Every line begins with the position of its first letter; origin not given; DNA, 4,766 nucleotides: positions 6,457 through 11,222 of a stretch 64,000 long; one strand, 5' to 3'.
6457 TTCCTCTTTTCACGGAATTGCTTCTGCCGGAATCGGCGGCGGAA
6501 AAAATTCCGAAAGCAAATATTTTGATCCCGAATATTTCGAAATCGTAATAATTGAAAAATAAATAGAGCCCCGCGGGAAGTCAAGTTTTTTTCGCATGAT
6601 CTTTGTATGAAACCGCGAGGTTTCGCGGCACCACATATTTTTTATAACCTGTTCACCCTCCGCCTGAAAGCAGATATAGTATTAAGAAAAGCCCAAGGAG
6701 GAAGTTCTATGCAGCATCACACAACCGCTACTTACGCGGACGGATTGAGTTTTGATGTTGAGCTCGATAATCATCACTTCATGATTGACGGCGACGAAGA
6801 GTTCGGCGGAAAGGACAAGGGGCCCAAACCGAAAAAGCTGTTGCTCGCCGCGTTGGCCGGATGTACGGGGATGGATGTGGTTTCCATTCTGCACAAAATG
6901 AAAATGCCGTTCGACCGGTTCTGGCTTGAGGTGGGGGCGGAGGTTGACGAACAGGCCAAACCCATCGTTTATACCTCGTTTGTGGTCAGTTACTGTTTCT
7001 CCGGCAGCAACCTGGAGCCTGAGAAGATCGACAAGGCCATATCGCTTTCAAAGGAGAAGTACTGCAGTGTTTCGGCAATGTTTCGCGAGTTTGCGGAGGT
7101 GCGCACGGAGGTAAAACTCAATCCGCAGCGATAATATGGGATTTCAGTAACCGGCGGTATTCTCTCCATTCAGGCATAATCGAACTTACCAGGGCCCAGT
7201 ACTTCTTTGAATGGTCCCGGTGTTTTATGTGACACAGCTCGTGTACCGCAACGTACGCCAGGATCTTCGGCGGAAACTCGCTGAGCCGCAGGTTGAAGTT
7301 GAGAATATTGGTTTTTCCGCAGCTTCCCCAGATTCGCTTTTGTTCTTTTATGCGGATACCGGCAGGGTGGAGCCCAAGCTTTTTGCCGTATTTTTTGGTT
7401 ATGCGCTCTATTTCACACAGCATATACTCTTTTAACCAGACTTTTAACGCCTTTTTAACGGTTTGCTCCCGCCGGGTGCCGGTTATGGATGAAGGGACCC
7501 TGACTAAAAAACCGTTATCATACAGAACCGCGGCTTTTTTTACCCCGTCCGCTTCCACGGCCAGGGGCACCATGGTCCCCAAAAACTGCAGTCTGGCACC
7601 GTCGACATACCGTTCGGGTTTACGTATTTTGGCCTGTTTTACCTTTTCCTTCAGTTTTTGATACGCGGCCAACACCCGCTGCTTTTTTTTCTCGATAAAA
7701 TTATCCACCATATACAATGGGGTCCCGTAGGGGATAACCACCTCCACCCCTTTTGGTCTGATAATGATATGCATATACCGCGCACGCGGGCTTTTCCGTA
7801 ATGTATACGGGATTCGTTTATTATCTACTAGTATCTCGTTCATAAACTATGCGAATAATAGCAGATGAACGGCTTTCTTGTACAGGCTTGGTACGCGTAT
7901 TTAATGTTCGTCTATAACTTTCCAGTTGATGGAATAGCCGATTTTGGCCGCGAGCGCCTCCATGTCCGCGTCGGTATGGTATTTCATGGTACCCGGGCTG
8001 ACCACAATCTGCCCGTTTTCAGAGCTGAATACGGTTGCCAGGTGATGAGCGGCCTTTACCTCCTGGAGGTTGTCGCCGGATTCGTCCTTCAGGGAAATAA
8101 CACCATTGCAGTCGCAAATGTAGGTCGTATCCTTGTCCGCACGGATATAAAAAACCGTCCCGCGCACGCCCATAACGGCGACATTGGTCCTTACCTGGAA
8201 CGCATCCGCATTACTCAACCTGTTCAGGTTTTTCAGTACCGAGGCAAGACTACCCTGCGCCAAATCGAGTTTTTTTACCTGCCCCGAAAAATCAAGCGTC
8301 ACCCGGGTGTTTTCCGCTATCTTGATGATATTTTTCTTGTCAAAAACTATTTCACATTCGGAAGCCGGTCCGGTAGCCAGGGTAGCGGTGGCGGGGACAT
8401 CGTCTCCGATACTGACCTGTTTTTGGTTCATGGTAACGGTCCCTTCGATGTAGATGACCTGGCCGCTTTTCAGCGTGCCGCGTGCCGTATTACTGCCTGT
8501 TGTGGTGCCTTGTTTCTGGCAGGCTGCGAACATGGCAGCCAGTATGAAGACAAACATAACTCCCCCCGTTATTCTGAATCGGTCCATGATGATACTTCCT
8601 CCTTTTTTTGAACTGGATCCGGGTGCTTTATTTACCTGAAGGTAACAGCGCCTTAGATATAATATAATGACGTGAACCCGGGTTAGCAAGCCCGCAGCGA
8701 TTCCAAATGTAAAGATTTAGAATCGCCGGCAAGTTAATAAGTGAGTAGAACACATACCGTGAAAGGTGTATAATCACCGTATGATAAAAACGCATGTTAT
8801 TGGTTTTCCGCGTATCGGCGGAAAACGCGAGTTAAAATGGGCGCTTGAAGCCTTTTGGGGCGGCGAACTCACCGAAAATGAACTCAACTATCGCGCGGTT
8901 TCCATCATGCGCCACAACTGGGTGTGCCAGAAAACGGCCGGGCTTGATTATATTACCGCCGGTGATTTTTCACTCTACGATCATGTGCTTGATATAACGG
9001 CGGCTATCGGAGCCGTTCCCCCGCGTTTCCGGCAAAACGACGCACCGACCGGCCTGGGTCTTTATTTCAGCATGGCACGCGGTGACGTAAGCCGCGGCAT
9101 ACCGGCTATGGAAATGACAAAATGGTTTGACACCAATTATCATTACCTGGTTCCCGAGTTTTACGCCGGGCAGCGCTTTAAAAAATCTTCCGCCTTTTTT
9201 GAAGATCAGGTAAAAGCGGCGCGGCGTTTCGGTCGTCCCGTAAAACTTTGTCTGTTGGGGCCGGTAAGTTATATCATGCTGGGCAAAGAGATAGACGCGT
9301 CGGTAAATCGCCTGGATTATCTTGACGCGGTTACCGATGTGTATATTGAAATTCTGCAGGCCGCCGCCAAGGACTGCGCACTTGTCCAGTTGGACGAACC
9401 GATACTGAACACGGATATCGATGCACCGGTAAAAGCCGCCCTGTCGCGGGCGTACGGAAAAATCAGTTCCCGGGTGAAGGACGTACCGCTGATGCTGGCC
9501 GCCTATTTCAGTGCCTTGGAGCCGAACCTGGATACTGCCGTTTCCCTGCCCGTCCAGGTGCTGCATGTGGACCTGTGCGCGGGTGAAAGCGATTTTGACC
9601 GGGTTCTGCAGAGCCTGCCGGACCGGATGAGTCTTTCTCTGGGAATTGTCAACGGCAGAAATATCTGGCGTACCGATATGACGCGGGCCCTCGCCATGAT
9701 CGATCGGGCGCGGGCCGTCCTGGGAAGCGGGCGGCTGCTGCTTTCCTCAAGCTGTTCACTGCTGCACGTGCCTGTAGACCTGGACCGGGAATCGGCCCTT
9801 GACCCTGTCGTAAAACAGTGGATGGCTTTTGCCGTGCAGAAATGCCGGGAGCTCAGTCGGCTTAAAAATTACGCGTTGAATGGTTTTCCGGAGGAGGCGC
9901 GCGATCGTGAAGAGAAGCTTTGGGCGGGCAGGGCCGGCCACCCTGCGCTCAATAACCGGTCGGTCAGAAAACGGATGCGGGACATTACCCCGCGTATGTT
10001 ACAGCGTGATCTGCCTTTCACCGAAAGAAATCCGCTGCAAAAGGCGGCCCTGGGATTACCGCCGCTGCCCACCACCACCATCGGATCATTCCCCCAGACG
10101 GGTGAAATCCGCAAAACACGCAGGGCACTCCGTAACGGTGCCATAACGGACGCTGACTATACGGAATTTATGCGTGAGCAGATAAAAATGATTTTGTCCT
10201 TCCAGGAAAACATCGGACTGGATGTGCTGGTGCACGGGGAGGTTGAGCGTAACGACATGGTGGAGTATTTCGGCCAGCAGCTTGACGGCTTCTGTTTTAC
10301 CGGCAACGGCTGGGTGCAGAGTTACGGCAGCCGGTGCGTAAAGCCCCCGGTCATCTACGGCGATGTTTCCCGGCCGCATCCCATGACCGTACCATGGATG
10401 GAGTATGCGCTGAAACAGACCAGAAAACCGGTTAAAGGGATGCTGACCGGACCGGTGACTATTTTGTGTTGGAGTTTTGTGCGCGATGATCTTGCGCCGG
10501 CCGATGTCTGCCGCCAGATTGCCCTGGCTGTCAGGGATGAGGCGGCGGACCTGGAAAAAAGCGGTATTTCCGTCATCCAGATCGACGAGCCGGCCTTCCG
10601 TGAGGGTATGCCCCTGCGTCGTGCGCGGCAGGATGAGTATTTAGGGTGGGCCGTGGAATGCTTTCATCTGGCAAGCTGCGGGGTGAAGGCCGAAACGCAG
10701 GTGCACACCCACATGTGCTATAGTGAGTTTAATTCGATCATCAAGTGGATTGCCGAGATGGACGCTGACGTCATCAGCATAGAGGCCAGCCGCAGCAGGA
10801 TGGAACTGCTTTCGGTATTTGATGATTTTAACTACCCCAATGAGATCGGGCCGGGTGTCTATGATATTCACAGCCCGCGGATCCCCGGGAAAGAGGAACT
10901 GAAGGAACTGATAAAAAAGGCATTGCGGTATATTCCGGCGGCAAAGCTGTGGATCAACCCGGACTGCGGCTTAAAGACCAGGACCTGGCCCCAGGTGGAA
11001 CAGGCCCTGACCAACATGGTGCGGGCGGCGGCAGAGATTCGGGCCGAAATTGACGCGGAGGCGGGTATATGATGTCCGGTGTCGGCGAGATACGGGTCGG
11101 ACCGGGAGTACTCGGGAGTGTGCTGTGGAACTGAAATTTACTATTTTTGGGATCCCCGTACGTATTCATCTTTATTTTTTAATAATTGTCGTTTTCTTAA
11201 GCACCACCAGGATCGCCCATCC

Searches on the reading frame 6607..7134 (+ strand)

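Call 11: search_protein_families(library=pfam, proteins=[window:6607-7134:+], max_evalue=0.001)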
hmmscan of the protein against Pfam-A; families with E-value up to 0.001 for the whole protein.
window:6607-7134:+ (175 aa): 1 family
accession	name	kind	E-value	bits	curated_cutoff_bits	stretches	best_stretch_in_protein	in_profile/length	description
PF02566.24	OsmC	-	5.6e-18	65.7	27.5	1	68-166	1-98/100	OsmC-like protein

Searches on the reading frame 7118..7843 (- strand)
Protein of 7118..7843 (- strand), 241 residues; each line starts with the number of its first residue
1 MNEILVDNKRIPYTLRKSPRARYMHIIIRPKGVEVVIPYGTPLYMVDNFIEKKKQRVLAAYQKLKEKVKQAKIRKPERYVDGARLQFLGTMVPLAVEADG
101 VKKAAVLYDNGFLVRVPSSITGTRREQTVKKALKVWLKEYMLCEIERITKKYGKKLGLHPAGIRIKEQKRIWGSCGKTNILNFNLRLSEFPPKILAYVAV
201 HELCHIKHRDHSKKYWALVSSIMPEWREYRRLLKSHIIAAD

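Call 11: search_protein_families(library=pfam, proteins=[window:7118-7843:-], max_evalue=0.001)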
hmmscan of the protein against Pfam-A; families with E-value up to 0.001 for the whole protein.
window:7118-7843:- (241 aa): 2 families
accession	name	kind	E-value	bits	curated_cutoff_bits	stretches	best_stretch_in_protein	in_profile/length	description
PF01863.23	YgjP-like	-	6.3e-50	170.5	26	1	22-236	1-207/207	YgjP-like, metallopeptidase domain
PF08325.16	WLM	-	0.00017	22.1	26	1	198-226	86-114/190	WLM domain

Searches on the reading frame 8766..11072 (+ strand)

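Call 11: search_protein_families(library=pfam, proteins=[window:8766-11072:+], max_evalue=0.001)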
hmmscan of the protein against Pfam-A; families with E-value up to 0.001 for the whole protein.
window:8766-11072:+ (768 aa): 2 families
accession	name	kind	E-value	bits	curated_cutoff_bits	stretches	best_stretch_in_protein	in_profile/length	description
PF01717.24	Meth_synt_2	-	3.4e-150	500.2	21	1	434-756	1-323/324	Cobalamin-independent synthase, Catalytic domain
PF08267.18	Meth_synt_1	-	2.2e-104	349.8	27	2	8-317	1-310/313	Cobalamin-independent synthase, N-terminal domain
